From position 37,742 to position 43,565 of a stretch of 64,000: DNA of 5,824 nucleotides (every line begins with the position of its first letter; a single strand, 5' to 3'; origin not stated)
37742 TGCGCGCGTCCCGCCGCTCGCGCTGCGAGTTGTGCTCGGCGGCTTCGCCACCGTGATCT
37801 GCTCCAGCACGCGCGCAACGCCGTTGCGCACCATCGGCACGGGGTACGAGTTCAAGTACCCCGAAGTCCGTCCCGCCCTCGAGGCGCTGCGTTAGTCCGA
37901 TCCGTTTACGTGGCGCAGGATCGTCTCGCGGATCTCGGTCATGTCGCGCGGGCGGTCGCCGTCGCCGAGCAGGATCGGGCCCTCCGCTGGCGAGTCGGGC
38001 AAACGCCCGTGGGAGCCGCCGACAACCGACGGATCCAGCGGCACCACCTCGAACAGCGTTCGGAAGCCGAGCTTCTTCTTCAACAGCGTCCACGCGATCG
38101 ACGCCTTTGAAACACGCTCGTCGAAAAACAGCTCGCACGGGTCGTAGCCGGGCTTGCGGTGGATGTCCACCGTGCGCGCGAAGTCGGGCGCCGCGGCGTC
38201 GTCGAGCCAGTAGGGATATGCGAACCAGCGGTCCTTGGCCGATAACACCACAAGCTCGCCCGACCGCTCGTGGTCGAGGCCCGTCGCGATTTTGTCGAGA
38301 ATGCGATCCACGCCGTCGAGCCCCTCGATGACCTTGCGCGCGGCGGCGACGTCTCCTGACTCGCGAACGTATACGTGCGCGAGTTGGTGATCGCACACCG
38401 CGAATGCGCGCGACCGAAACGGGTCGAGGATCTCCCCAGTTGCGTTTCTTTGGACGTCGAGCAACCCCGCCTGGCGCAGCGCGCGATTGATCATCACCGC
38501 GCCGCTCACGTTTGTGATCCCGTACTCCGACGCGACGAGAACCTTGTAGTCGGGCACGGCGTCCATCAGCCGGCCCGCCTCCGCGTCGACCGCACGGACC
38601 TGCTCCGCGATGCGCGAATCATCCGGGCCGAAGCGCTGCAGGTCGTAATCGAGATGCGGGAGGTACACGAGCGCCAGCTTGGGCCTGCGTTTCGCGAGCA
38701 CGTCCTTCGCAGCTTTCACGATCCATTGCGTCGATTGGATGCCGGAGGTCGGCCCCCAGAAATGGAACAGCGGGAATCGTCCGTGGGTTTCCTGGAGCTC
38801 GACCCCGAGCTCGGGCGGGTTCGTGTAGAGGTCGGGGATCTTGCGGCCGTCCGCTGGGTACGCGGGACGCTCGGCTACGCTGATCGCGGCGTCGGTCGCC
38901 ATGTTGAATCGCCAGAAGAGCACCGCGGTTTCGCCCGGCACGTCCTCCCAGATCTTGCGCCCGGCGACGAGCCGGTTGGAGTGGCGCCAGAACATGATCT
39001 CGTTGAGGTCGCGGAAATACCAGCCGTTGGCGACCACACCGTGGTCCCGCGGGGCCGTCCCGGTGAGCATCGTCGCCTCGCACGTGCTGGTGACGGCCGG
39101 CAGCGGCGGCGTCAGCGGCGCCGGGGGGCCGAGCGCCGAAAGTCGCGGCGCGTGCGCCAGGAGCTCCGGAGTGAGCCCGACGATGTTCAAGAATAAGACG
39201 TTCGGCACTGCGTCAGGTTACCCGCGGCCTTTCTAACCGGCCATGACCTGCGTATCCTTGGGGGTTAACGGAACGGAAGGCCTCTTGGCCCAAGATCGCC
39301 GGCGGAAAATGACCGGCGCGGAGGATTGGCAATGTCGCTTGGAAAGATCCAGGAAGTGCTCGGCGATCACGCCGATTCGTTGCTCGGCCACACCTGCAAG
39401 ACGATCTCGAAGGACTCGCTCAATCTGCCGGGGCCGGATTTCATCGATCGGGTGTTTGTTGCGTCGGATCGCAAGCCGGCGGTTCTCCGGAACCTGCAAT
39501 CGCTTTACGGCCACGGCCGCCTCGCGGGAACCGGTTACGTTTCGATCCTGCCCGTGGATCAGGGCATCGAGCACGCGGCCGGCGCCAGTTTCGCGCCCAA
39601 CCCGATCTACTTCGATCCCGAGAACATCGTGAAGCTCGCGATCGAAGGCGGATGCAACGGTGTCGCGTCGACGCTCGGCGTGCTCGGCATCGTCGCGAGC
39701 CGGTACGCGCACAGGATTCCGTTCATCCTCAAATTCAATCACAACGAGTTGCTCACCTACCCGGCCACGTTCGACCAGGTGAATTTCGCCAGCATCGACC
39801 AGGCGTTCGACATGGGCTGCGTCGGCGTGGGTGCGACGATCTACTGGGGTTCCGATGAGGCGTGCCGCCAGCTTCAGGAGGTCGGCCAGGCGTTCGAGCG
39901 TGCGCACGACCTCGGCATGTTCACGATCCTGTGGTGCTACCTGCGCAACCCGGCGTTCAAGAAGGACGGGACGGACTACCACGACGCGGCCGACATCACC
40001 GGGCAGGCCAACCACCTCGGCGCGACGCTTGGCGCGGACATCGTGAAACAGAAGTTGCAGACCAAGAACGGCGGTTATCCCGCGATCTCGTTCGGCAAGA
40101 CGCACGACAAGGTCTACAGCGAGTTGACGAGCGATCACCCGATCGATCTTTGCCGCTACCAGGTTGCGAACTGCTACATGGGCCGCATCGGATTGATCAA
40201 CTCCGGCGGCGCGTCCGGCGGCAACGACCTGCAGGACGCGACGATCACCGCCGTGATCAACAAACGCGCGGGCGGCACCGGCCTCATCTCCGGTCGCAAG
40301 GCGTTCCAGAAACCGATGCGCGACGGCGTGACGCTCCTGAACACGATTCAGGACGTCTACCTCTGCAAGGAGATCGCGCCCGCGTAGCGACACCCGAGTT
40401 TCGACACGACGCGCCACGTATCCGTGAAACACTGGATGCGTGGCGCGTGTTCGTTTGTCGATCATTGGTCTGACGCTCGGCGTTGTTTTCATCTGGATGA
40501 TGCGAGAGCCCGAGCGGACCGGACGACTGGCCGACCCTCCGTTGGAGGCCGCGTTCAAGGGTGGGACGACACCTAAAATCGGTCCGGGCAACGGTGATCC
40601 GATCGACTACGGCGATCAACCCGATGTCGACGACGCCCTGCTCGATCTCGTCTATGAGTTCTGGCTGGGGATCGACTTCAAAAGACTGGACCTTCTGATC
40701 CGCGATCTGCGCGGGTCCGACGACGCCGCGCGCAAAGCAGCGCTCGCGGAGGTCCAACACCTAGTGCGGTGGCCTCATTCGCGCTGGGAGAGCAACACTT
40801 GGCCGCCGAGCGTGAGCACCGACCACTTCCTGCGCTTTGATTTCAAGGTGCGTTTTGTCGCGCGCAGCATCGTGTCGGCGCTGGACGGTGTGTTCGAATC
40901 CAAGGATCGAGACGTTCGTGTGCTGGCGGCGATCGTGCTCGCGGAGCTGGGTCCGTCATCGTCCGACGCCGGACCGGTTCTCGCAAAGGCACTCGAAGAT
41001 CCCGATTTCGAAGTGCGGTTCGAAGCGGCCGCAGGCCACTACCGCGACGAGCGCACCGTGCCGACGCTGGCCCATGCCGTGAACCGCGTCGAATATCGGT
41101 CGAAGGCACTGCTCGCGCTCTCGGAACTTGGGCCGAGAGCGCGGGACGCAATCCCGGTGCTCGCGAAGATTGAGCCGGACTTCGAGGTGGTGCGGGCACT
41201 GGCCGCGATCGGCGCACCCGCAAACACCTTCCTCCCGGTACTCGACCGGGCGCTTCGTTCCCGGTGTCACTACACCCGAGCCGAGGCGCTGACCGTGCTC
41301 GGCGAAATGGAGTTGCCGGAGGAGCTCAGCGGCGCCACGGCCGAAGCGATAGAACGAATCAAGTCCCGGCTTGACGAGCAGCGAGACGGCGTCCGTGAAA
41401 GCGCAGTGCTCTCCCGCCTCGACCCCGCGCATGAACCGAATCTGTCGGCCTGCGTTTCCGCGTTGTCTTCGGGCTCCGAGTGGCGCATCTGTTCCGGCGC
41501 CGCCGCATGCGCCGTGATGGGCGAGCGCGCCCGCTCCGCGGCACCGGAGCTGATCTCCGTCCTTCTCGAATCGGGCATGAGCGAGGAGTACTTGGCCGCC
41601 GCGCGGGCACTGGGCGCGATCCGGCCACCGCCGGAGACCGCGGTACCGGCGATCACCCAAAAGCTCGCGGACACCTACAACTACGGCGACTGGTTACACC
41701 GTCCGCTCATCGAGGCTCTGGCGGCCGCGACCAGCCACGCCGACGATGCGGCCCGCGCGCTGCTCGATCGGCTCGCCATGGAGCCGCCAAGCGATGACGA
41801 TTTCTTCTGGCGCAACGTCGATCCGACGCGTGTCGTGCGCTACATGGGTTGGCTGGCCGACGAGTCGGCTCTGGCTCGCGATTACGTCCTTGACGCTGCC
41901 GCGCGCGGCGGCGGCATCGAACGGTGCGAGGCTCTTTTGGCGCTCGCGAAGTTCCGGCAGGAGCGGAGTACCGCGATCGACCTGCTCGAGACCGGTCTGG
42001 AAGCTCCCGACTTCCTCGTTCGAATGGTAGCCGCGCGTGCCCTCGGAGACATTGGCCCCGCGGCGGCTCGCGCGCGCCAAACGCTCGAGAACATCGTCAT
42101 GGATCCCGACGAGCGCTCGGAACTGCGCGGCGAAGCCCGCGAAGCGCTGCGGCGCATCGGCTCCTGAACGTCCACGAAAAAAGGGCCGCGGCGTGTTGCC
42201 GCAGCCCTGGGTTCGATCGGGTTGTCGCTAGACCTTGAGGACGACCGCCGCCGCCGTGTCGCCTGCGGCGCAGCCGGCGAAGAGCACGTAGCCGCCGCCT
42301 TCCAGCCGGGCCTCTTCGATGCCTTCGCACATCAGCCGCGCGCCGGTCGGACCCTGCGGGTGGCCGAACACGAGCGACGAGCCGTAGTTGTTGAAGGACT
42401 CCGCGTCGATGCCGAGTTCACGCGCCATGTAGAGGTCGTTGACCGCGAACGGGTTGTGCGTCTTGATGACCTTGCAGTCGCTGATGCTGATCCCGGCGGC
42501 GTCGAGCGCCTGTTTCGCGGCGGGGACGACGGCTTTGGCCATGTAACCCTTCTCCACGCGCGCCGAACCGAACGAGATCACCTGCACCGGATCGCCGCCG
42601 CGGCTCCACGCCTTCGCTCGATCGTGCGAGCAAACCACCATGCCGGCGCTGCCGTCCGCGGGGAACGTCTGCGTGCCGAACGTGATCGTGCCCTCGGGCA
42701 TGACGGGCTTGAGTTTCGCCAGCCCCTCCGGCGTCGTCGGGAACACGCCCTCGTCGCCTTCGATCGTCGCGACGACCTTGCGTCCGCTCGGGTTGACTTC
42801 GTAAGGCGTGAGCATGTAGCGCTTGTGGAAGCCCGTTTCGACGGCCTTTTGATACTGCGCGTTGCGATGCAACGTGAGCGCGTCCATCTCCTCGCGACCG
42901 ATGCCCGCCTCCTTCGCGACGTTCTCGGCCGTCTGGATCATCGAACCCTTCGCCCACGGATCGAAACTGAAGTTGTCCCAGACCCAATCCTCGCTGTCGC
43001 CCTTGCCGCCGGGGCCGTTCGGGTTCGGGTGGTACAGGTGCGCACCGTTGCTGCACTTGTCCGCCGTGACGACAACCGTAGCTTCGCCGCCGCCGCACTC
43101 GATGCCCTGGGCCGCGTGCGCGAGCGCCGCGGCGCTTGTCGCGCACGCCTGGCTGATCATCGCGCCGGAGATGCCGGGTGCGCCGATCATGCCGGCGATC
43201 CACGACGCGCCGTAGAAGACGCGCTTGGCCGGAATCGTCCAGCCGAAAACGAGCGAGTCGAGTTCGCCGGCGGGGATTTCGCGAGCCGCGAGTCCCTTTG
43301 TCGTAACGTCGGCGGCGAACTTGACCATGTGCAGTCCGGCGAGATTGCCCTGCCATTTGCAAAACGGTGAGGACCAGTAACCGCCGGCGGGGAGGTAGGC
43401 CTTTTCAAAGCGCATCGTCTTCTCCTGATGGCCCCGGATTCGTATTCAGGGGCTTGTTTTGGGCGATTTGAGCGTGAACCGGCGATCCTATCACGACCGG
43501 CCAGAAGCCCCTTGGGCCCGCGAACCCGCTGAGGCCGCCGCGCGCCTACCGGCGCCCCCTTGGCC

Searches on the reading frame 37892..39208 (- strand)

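Call 33: search_protein_families(library=pfam, proteins=[window:37892-39208:-], max_evalue=0.00001)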
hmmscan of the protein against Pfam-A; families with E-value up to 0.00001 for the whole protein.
window:37892-39208:- (438 aa): 1 family
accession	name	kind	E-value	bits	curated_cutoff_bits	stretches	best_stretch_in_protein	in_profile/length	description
PF01663.27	Phosphodiest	-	1.9e-50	172.8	23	1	4-356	1-342/342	Type I phosphodiesterase / nucleotide pyrophosphatase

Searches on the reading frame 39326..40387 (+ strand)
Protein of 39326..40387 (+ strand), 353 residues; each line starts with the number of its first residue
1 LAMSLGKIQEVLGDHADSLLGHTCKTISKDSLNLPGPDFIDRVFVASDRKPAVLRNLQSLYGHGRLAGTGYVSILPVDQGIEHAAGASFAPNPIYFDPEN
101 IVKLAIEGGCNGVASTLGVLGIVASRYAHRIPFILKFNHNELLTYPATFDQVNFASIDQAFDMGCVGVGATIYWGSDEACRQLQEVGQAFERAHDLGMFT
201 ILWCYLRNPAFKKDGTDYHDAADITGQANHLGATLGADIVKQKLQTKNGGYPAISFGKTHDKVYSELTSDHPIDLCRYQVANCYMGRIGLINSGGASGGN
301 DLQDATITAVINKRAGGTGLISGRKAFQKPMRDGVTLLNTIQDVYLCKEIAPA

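Call 33: search_protein_families(library=pfam, proteins=[window:39326-40387:+], max_evalue=0.00001)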
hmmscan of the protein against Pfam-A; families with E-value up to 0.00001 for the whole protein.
window:39326-40387:+ (353 aa): 1 family
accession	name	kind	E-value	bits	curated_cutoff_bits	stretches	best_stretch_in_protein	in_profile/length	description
PF01791.15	DeoC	-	5.6e-59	200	23.8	1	73-329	2-229/229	DeoC/LacD family aldolase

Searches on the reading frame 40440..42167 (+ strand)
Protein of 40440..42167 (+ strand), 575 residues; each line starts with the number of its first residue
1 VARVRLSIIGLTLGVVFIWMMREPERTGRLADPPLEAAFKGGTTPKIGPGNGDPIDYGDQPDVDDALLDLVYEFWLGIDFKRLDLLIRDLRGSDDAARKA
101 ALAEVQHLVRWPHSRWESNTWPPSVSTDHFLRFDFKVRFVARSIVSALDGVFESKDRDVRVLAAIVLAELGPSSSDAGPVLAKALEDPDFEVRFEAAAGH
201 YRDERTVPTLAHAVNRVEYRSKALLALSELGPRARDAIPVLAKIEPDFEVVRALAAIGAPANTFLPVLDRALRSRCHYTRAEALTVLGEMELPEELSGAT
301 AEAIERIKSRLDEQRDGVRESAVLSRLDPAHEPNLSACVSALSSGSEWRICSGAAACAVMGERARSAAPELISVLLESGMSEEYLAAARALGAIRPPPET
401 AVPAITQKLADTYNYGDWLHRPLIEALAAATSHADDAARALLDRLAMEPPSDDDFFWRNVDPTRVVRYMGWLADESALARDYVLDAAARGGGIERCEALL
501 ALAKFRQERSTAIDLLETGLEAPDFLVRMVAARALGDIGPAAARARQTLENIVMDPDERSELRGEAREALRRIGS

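Call 33: search_protein_families(library=pfam, proteins=[window:40440-42167:+], max_evalue=0.00001)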
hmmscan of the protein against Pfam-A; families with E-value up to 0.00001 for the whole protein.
window:40440-42167:+ (575 aa): 2 families
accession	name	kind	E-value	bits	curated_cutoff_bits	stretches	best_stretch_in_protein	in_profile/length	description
PF13646.12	HEAT_2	-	6e-23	81.4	27.7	2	495-571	17-88/88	HEAT repeats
PF02985.28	HEAT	-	7.4e-06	26.2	23.5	0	513-540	2-29/31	HEAT repeat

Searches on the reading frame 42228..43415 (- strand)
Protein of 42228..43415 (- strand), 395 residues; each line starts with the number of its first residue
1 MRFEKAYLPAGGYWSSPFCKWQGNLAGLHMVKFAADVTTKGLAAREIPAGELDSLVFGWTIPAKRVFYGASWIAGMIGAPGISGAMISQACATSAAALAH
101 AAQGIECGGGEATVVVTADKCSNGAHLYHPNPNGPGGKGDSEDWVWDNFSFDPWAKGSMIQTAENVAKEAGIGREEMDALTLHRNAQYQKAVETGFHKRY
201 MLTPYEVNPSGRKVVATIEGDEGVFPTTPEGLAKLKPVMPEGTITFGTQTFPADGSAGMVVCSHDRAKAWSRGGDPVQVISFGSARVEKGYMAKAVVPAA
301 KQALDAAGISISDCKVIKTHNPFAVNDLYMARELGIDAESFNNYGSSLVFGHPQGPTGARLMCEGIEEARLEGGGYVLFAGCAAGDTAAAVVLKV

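Call 33: search_protein_families(library=pfam, proteins=[window:42228-43415:-], max_evalue=0.00001)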
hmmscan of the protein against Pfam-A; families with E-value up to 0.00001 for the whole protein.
window:42228-43415:- (395 aa): 2 families
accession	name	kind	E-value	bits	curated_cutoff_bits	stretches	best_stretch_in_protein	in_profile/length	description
PF00108.29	Thiolase_N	-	9.3e-23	81.4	26.4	1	16-264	9-259/260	Thiolase, N-terminal domain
PF02803.24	Thiolase_C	-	1.7e-19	70.1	27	1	278-394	6-122/123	Thiolase, C-terminal domain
